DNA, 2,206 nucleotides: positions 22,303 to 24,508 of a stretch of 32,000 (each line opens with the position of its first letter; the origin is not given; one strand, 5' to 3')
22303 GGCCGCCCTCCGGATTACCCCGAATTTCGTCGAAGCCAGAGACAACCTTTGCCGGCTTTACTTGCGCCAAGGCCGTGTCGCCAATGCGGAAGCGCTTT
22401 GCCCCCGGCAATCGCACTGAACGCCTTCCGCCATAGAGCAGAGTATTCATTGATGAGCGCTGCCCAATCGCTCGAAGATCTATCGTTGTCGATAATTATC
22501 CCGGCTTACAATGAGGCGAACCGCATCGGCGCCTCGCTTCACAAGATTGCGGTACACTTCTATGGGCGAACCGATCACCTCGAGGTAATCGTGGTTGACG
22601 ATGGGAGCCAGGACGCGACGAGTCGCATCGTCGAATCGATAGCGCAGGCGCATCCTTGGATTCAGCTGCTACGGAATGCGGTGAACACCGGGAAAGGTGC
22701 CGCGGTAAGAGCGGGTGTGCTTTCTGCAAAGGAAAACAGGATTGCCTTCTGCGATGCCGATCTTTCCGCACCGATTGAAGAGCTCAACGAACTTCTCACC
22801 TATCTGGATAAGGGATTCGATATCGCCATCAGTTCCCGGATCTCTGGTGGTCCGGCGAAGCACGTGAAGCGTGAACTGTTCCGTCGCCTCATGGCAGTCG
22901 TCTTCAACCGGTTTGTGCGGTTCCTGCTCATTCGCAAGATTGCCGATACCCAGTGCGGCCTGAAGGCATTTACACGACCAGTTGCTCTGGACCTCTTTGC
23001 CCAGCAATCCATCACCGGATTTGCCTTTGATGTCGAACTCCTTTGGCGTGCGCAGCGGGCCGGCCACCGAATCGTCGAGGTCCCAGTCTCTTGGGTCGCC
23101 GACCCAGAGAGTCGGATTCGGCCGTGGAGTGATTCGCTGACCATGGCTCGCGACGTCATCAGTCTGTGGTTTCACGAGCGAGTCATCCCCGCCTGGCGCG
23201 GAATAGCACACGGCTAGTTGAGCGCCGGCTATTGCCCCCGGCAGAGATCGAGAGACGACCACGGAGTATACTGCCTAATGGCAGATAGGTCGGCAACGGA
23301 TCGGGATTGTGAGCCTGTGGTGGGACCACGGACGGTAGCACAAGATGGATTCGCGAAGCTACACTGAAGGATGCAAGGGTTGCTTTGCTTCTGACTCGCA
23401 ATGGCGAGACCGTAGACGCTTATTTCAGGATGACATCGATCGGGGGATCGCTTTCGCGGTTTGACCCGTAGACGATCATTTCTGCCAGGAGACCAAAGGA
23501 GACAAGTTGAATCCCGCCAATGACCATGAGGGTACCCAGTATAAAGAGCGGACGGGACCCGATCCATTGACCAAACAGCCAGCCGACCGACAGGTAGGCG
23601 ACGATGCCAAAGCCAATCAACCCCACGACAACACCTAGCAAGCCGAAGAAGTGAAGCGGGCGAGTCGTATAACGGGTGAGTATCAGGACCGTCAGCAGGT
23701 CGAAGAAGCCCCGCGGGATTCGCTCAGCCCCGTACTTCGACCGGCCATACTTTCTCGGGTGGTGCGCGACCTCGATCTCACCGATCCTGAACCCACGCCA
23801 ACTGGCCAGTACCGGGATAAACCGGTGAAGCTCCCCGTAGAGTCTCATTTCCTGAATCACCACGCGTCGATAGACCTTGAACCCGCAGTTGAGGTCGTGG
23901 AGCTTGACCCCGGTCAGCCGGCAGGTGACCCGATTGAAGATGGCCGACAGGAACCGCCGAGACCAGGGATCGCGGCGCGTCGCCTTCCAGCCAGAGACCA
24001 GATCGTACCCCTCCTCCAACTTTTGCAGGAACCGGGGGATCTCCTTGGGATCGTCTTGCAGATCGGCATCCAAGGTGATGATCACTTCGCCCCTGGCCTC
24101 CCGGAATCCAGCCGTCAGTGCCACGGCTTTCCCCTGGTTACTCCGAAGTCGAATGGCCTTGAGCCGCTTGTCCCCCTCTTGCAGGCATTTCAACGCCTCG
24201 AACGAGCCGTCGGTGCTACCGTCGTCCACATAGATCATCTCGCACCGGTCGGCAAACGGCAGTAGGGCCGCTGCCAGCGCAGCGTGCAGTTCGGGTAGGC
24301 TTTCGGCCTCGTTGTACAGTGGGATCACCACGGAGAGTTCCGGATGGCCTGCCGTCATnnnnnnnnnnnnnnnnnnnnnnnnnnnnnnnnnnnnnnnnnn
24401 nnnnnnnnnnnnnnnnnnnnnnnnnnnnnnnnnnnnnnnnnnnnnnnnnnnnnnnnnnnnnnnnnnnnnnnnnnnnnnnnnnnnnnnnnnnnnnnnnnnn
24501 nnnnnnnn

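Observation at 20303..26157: Mirror-image pair of cassettes (TMTC-like GT-C/TPR plus polyprenyl-phosphate GT2): candidate bacterial TMTC-type periplasmic glycosylation system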

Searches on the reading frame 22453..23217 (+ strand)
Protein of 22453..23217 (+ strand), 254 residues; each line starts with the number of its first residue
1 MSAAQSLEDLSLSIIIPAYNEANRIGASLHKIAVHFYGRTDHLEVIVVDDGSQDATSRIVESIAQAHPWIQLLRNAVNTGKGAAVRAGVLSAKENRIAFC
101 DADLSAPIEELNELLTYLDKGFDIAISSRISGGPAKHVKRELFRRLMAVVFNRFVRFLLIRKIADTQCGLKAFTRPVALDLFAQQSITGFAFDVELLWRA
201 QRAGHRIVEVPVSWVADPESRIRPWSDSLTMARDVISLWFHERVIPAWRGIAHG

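Call 3: search_protein_families(library=pfam, proteins=[window:22453-23217:+], max_evalue=0.01)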
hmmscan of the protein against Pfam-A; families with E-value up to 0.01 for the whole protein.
window:22453-23217:+ (254 aa): 3 families
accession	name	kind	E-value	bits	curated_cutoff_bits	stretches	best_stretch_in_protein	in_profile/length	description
PF00535.33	Glycos_transf_2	-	3.2e-28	99.2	23.3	1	13-177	1-163/168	Glycosyl transferase family 2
PF13641.12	Glyco_tranf_2_3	-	3.9e-13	50.4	27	1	12-215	3-209/230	Glycosyltransferase like family 2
PF10111.15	Glyco_tranf_2_2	-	1.6e-08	34.8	27.3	1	13-114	1-102/276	Glycosyltransferase like family 2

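Call 4: search_protein_families(library=ncbifam, proteins=[window:22453-23217:+], max_evalue=0.01)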
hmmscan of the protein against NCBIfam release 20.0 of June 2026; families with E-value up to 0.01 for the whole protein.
window:22453-23217:+ (254 aa): 26 families (the best 25 are shown)
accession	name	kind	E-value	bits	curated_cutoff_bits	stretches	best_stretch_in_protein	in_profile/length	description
TIGR03965.1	mycofact_glyco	equivalog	9.2e-19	67.6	280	1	10-130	74-191/467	mycofactocin biosynthesis glycosyltransferase MftF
NF041391.1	DPhHxTase_Halo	equivalog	1.5e-18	66.5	375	1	18-243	3-213/213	dolichyl-phosphate hexose transferase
NF058614.1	PPMAGASynPpgS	equivalog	1.3e-17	64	370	1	14-213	4-195/226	polyprenyl-phospho-N-acetylgalactosaminyl synthase PpgS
NF047588.1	GlcsyltransPgfSStrep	equivalog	2.4e-17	63.1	500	1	11-176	2-162/308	glycosyltransferase PgfS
NF007986.1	PRK10714.1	equivalog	8e-17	61.2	529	1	12-178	8-169/316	undecaprenyl-phosphate 4-deoxy-4-formamido-L-arabinose transferase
TIGR04182.1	glyco_TIGR04182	equivalog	2.1e-16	60.2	325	1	13-235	3-214/293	S-layer glycoprotein N-glycosyltransferase AglJ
TIGR03937.1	PgaC_IcaA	equivalog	2.7e-16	59.5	422.3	1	11-104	46-136/407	poly-beta-1,6-N-acetyl-D-glucosamine synthase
NF041875.1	EPS_EpsD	equivalog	8.7e-16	58.2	370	1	12-211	1-200/325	exopolysaccharide biosynthesis glycosyltransferase EpsD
NF007482.0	PRK10073.1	equivalog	1.7e-13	50.3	423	1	10-112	6-104/334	glycosyltransferase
TIGR04283.1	glyco_like_mftF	equivalog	4.1e-13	49.4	182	1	12-118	1-97/221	TIGR04283 family arsenosugar biosynthesis glycosyltransferase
NF010496.0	PRK13915.1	equivalog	2e-12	46.8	262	1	8-109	29-132/307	glucosyl-3-phosphoglycerate synthase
NF047683.1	TeichurnBiosyTuaG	equivalog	8.7e-11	41.9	400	1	11-120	7-113/252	teichuronic acid biosynthesis protein TuaG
NF038302.1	EPS_HpsE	equivalog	4.7e-10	38.9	300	1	11-104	2-97/307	hormogonium polysaccharide biosynthesis glycosyltransferase HpsE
TIGR03469.1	HpnB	hypoth_equivalog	8.6e-10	38.2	379.25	1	12-118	46-160/386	hopene-associated glycosyltransferase HpnB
NF045692.1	OglycostaseCruG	equivalog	8.7e-08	31.5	600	1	11-76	42-104/386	2'-O-glycosyltransferase CruG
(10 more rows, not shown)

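Call 9: search_solved_structures(query=window:22453-23217:+, max_evalue=0.001)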
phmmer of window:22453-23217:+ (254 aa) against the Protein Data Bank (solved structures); distinct sequences matched with E-value up to 0.001: 20.
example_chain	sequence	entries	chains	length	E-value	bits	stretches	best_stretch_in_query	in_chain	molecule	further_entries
9bhc_C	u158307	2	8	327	3e-14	56.5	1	11-179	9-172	Undecaprenyl-phosphate 4-deoxy-4-formamido-L-arabinose transferase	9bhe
8vxh_A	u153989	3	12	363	3.7e-14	56.2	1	11-179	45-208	Undecaprenyl-phosphate 4-deoxy-4-formamido-L-arabinose transferase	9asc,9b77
5mlz_A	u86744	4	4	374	1.2e-13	54.6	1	8-214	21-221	Dolichol monophosphate mannose synthase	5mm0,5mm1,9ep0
9hwj_A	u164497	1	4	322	1.8e-12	50.7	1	12-178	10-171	Undecaprenyl-phosphate 4-deoxy-4-formamido-L-arabinose transferase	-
5eke_A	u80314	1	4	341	1.3e-11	47.9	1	6-141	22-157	Uncharacterized glycosyltransferase sll0501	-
5ekp_C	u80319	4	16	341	1.3e-11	47.9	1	6-141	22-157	Uncharacterized glycosyltransferase sll0501 | Glycosyltransferase sll0501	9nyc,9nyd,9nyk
9nye_A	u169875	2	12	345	1.3e-11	47.8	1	6-141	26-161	Glycosyltransferase sll0501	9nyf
2z87_A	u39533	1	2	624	6.6e-09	39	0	11-106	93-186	Chondroitin synthase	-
2z86_A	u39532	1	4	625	6.6e-09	39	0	11-106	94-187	Chondroitin synthase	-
5hea_A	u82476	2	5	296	2.1e-07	34.1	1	12-127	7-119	Putative glycosyltransferase (GalT1)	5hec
6yv7_B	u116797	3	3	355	3.1e-07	33.5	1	12-110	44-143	Glycosyl transferase, family 2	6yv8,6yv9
6yv7_A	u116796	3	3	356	3.1e-07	33.5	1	12-110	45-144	Glycosyl transferase, family 2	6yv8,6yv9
5tze_C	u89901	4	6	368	1.9e-06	31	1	11-148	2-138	Glycosyl transferase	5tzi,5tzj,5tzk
8vh7_A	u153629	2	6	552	2.7e-06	30.5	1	12-111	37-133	Heparosan synthase B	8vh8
8viw_A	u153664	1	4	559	2.7e-06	30.5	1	12-111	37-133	Heparosan synthase B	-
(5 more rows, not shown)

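Call 70: find_homologous_proteins(query=window:22453-23217:+, max_evalue=1e-20)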
Query window:22453-23217:+ (254 aa): 7679 proteins with E <= 1e-20 among 8000 candidates; the best 120 are listed.
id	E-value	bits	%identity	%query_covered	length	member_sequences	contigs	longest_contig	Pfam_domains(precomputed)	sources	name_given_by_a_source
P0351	5.6e-157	539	100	96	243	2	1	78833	PF10111.15,PF13641.13,PF00535.33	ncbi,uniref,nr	ncbi:dolichyl-phosphate beta-glucosyltransferase [Candidatus Methylomirabilis sp.]|uniref:dolichyl-p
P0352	2.9e-139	481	90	95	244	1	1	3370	PF10111.15,PF13641.13,PF00535.33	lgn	-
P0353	1.2e-109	384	70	100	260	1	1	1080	PF10111.15,PF13641.13,PF00535.33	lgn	-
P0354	9.1e-109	381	70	98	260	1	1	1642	PF10111.15,PF13641.13,PF00535.33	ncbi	-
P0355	5.5e-107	375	69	96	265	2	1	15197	PF10111.15,PF13641.13,PF00535.33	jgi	-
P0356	1.5e-106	374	70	95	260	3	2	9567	PF10111.15,PF13641.13,PF00535.33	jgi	-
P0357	1.7e-104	367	69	95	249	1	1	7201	PF10111.15,PF13641.13,PF00535.33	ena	-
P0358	4.1e-104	366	67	98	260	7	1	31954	PF10111.15,PF13641.13,PF00535.33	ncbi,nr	ncbi:MAG: glycosyltransferase family 2 protein [candidate division NC10 bacterium]|nr:glycosyltransf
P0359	4.9e-103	362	67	98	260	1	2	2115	PF10111.15,PF13641.13,PF00535.33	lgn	-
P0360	3.3e-102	359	68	95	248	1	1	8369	PF10111.15,PF13641.13,PF00535.33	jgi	jgi:dolichyl-phosphate beta-glucosyltransferase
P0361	2.5e-99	350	65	99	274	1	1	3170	PF13641.13,PF00535.33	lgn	-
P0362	7.5e-97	342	67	97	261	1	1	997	PF13641.13,PF00535.33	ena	-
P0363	4.4e-93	329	62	98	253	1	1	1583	PF13641.13,PF00535.33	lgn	-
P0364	1.4e-92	328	65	92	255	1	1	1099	PF00535.33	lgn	-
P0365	1.7e-62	229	50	91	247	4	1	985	PF10111.15,PF13641.13,PF00535.33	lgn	-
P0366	8.2e-60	221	48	93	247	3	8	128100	PF10111.15,PF13641.13,PF00535.33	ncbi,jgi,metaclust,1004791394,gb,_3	jgi:dolichyl-phosphate beta-glucosyltransferase|metaclust:\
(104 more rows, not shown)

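Call 71: find_encoding_contigs(protein=P0358, flank=6000, max_places=1)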
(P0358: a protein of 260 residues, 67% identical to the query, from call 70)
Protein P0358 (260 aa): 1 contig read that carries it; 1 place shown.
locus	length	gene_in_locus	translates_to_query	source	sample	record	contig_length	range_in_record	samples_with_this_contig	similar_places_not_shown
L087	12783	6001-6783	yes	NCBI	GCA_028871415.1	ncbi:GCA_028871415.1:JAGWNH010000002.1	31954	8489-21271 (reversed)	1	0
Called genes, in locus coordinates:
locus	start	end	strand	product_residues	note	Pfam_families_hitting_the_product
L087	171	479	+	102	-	-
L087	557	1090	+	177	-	-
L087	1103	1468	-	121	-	-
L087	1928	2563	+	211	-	PF13441:Gly-zipper_YMGG, PF13488:Gly-zipper_Omp (weak)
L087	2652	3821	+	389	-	PF01546:Peptidase_M20, PF07687:M20_dimer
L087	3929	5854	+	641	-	-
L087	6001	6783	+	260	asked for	PF13641:Glyco_tranf_2_3, PF00535:Glycos_transf_2, PF10111:Glyco_tranf_2_2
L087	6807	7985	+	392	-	PF03702:AnmK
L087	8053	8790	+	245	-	PF13580:SIS_2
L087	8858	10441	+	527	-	PF07969:Amidohydro_3, PF01979:Amidohydro_1 (weak)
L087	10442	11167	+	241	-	PF07722:Peptidase_C26, PF00117:GATase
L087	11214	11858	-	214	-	PF01435:Peptidase_M48 (faint)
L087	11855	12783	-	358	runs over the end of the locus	PF00933:Glyco_hydro_3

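Call 72: find_encoding_contigs(protein=P0355, flank=6000, max_places=1)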
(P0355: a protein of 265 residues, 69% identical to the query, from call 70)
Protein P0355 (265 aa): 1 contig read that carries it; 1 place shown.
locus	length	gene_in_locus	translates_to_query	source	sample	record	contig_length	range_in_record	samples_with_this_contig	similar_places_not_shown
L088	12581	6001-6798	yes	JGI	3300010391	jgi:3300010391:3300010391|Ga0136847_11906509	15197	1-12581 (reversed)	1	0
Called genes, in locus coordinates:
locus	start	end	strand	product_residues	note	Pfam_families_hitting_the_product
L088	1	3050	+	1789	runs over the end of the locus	PF00535:Glycos_transf_2, PF10111:Glyco_tranf_2_2, PF13641:Glyco_tranf_2_3, PF13439:Glyco_transf_4, PF00534:Glycos_transf_1, PF13692:Glyco_trans_1_4, PF00534:Glycos_transf_1, PF13692:Glyco_trans_1_4, +6 more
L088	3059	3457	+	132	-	PF13641:Glyco_tranf_2_3 (weak)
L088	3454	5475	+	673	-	PF13231:PMT_2 (weak)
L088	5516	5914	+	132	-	-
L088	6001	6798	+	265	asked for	PF13641:Glyco_tranf_2_3 (weak), PF00535:Glycos_transf_2, PF10111:Glyco_tranf_2_2 (weak)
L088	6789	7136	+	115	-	PF03702:AnmK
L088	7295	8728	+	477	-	PF13231:PMT_2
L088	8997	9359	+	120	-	PF13489:Methyltransf_23, PF13847:Methyltransf_31, PF08241:Methyltransf_11, PF08242:Methyltransf_12, PF13649:Methyltransf_25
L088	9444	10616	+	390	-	PF02350:Epimerase_2, PF13579:Glyco_trans_4_4 (weak)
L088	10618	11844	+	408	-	PF13692:Glyco_trans_1_4, PF00534:Glycos_transf_1 (faint), PF13524:Glyco_trans_1_2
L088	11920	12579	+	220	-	?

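Call 73: find_encoding_contigs(protein=P0366, flank=6000, max_places=1)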
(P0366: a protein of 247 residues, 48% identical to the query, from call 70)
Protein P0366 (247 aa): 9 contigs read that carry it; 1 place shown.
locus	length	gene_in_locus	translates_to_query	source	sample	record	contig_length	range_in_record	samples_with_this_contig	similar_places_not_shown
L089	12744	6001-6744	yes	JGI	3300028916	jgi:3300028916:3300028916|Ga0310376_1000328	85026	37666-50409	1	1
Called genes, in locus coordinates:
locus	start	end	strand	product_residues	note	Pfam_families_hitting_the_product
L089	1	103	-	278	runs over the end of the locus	PF08666:SAF, PF16976:RcpC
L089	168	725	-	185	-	PF01478:Peptidase_A24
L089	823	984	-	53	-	PF04964:Flp_Fap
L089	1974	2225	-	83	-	PF00872:Transposase_mut (weak)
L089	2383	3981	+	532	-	PF01609:DDE_Tnp_1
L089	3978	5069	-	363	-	PF00872:Transposase_mut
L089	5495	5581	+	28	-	-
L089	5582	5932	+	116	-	PF00892:EamA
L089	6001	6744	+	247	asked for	PF13641:Glyco_tranf_2_3, PF00535:Glycos_transf_2, PF10111:Glyco_tranf_2_2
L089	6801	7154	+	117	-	PF05635:23S_rRNA_IVP, PF22296:bAvd (faint)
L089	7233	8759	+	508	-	-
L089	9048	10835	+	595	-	-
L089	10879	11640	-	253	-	PF01145:Band_7, PF13421:Band_7_1 (faint)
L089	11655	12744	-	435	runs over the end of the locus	PF25145:NfeD1b_N, PF24961:NfeD_membrane, PF01957:NfeD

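Call 75: search_protein_families(library=pfam, proteins=[L087:3929-5854:+, L088:3454-5475:+, L088:7295-8728:+, L089:7233-8759:+, L089:9048-10835:+], max_evalue=0.01)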
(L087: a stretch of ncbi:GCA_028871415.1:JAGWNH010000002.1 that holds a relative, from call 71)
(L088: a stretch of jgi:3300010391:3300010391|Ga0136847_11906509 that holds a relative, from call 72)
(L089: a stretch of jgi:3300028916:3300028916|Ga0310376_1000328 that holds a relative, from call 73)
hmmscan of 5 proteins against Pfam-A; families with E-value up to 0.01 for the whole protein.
L087:3929-5854:+ (641 aa): 0 families

L088:3454-5475:+ (673 aa): 1 family
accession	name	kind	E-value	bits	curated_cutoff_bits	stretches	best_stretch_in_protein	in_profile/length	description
PF13231.12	PMT_2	-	2.9e-06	28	26.1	1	134-254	25-145/160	Dolichyl-phosphate-mannose-protein mannosyltransferase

L088:7295-8728:+ (477 aa): 1 family
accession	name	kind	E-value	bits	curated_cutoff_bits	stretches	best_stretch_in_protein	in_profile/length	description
PF13231.12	PMT_2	-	8.2e-10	39.6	26.1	1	31-158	8-134/160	Dolichyl-phosphate-mannose-protein mannosyltransferase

L089:7233-8759:+ (508 aa): 0 families

L089:9048-10835:+ (595 aa): 44 families (the best 25 are shown)
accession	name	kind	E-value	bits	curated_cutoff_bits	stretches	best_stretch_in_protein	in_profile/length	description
PF07719.23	TPR_2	-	4e-75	242.3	27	7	209-239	3-33/34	Tetratricopeptide repeat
PF00515.34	TPR_1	-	1.3e-67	221.4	27.8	7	210-240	4-34/34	Tetratricopeptide repeat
PF14559.12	TPR_19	-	4.6e-59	197.1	25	10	116-173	2-59/68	Tetratricopeptide repeat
PF13432.12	TPR_16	-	5.4e-55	183.8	32.7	7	143-206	1-64/65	Tetratricopeptide repeat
PF13431.12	TPR_17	-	4.9e-54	176.5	24.4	5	264-295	2-33/34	Tetratricopeptide repeat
PF13181.12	TPR_8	-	1.2e-51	168.9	25.7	4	213-239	7-33/34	Tetratricopeptide repeat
PF13428.12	TPR_14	-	3.9e-49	160.4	23.5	4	141-181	3-43/44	Tetratricopeptide repeat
PF13414.12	TPR_11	-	2.7e-46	155.4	26.8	8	523-562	3-42/42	TPR repeat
PF13174.12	TPR_6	-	2e-42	141.4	26.3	3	243-273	2-32/33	Tetratricopeptide repeat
PF13424.12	TPR_12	-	1.1e-39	134.9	30.1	6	210-272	6-76/77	Tetratricopeptide repeat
PF23914.1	TPR_CcmH_CycH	-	1.1e-33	116.8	42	3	187-303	30-149/158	Cytochrome c-type biogenesis protein H TPR domain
PF13176.12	TPR_7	-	4.6e-33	110.9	27.9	0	213-239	5-31/36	Tetratricopeptide repeat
PF13371.12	TPR_9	-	7.3e-31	106.4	35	2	146-204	2-60/73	Tetratricopeptide repeat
PF12895.13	ANAPC3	-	2.8e-28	98.4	27.2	3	153-232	3-81/82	Anaphase-promoting complex, cyclosome, subunit 3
PF13374.12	TPR_10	-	3.1e-22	78.3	27.5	0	242-271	3-32/42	Tetratricopeptide repeat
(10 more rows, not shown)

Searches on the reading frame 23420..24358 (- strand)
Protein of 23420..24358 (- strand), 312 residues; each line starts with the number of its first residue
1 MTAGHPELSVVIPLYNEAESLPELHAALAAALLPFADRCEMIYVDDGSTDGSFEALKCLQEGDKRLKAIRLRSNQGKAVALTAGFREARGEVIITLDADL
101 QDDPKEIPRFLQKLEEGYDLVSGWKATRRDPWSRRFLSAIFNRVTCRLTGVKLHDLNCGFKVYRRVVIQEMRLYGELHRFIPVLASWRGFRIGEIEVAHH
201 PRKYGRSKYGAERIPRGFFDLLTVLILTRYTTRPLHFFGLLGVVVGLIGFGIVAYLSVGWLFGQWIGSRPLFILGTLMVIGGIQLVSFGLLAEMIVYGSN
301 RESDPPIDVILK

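Call 3: search_protein_families(library=pfam, proteins=[window:23420-24358:-], max_evalue=0.01)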
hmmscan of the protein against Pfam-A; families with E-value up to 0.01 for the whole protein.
window:23420-24358:- (312 aa): 4 families
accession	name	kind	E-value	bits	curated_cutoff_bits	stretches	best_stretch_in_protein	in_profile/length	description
PF00535.33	Glycos_transf_2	-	2e-34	119.4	23.3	1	9-170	1-166/168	Glycosyl transferase family 2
PF13506.12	Glyco_transf_21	-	5.1e-05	23.3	21.7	1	76-159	17-102/174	Glycosyl transferase family 21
PF10111.15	Glyco_tranf_2_2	-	0.0009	19.2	27.3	1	9-100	1-92/276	Glycosyltransferase like family 2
PF13641.12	Glyco_tranf_2_3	-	0.001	19.6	27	1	6-130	1-128/230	Glycosyltransferase like family 2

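Call 4: search_protein_families(library=ncbifam, proteins=[window:23420-24358:-], max_evalue=0.01)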
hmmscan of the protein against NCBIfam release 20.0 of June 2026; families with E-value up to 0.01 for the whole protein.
window:23420-24358:- (312 aa): 22 families
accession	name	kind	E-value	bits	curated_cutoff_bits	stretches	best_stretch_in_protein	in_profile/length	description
NF007986.1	PRK10714.1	equivalog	5e-60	203.2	529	1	8-295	8-293/316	undecaprenyl-phosphate 4-deoxy-4-formamido-L-arabinose transferase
NF047588.1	GlcsyltransPgfSStrep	equivalog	7.3e-44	150.2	500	1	8-295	3-287/308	glycosyltransferase PgfS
TIGR04182.1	glyco_TIGR04182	equivalog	2.2e-24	86.3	325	1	8-297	2-284/293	S-layer glycoprotein N-glycosyltransferase AglJ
TIGR03937.1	PgaC_IcaA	equivalog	1.4e-17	63.7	422.3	1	5-114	44-150/407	poly-beta-1,6-N-acetyl-D-glucosamine synthase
NF041875.1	EPS_EpsD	equivalog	1.8e-17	63.7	370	1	8-121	1-111/325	exopolysaccharide biosynthesis glycosyltransferase EpsD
NF041391.1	DPhHxTase_Halo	equivalog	1.5e-14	53.5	375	1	15-202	4-186/213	dolichyl-phosphate hexose transferase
NF047683.1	TeichurnBiosyTuaG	equivalog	7.3e-14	52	400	1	1-112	1-109/252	teichuronic acid biosynthesis protein TuaG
TIGR03965.1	mycofact_glyco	equivalog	2.4e-13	49.8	280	1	5-105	73-170/467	mycofactocin biosynthesis glycosyltransferase MftF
NF007482.0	PRK10073.1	equivalog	4.4e-13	48.9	423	1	3-109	3-105/334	glycosyltransferase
TIGR04283.1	glyco_like_mftF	equivalog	1.3e-12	47.8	182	1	8-113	1-95/221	TIGR04283 family arsenosugar biosynthesis glycosyltransferase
TIGR03111.1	glyc2_xrt_Gpos1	hypoth_equivalog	2.6e-11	43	363.95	1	4-117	47-159/439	TIGR03111 family XrtG-associated glycosyltransferase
NF058614.1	PPMAGASynPpgS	equivalog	1e-09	38.2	370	1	10-176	4-172/226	polyprenyl-phospho-N-acetylgalactosaminyl synthase PpgS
TIGR04242.1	nodulat_NodC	equivalog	1.3e-08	34.3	550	1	5-115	47-157/395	chitooligosaccharide synthase NodC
NF045692.1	OglycostaseCruG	equivalog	6.3e-08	31.9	600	1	7-122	42-161/386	2'-O-glycosyltransferase CruG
NF050050.1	ProtGlycPglI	equivalog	7e-08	32.2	500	1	6-123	2-117/306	GalNAc(5)-diNAcBac-PP-undecaprenol beta-1,3-glucosyltransferase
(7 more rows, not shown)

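Call 8: search_solved_structures(query=window:23420-24358:-, max_evalue=0.001)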
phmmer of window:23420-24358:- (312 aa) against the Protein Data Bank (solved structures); distinct sequences matched with E-value up to 0.001: 21.
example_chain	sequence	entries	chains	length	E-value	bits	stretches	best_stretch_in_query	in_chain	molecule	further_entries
9hwj_A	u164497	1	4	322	1.1e-54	188.9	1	7-295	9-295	Undecaprenyl-phosphate 4-deoxy-4-formamido-L-arabinose transferase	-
9bhc_C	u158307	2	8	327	4.6e-54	186.9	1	7-295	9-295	Undecaprenyl-phosphate 4-deoxy-4-formamido-L-arabinose transferase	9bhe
8vxh_A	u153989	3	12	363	6.5e-54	186.4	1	7-295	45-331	Undecaprenyl-phosphate 4-deoxy-4-formamido-L-arabinose transferase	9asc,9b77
5eke_A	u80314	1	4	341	1.6e-39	139.1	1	7-295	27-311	Uncharacterized glycosyltransferase sll0501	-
5ekp_C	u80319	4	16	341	2.3e-39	138.6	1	7-295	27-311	Uncharacterized glycosyltransferase sll0501 | Glycosyltransferase sll0501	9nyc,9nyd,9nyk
9nye_A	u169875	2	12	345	2.4e-39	138.5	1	7-295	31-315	Glycosyltransferase sll0501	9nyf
5mlz_A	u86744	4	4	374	3e-17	66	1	7-211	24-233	Dolichol monophosphate mannose synthase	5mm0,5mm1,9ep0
6yv7_B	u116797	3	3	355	7.1e-08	35.2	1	5-100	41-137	Glycosyl transferase, family 2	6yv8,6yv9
6yv7_A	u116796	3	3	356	7.1e-08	35.1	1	5-100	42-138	Glycosyl transferase, family 2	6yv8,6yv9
8bz8_A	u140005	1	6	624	3e-07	33.1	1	7-140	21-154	Glycosyltransferase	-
8bz4_A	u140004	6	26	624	3e-07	33.1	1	7-139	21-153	Glycosyltransferase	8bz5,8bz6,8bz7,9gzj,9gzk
6p61_A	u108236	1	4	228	1e-06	31.3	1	6-100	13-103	Glycosyltransferase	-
2z87_A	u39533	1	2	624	2.5e-06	30.1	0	8-114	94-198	Chondroitin synthase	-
2z86_A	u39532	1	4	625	2.5e-06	30.1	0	8-114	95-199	Chondroitin synthase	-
8vh7_A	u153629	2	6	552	3.9e-06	29.4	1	4-105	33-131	Heparosan synthase B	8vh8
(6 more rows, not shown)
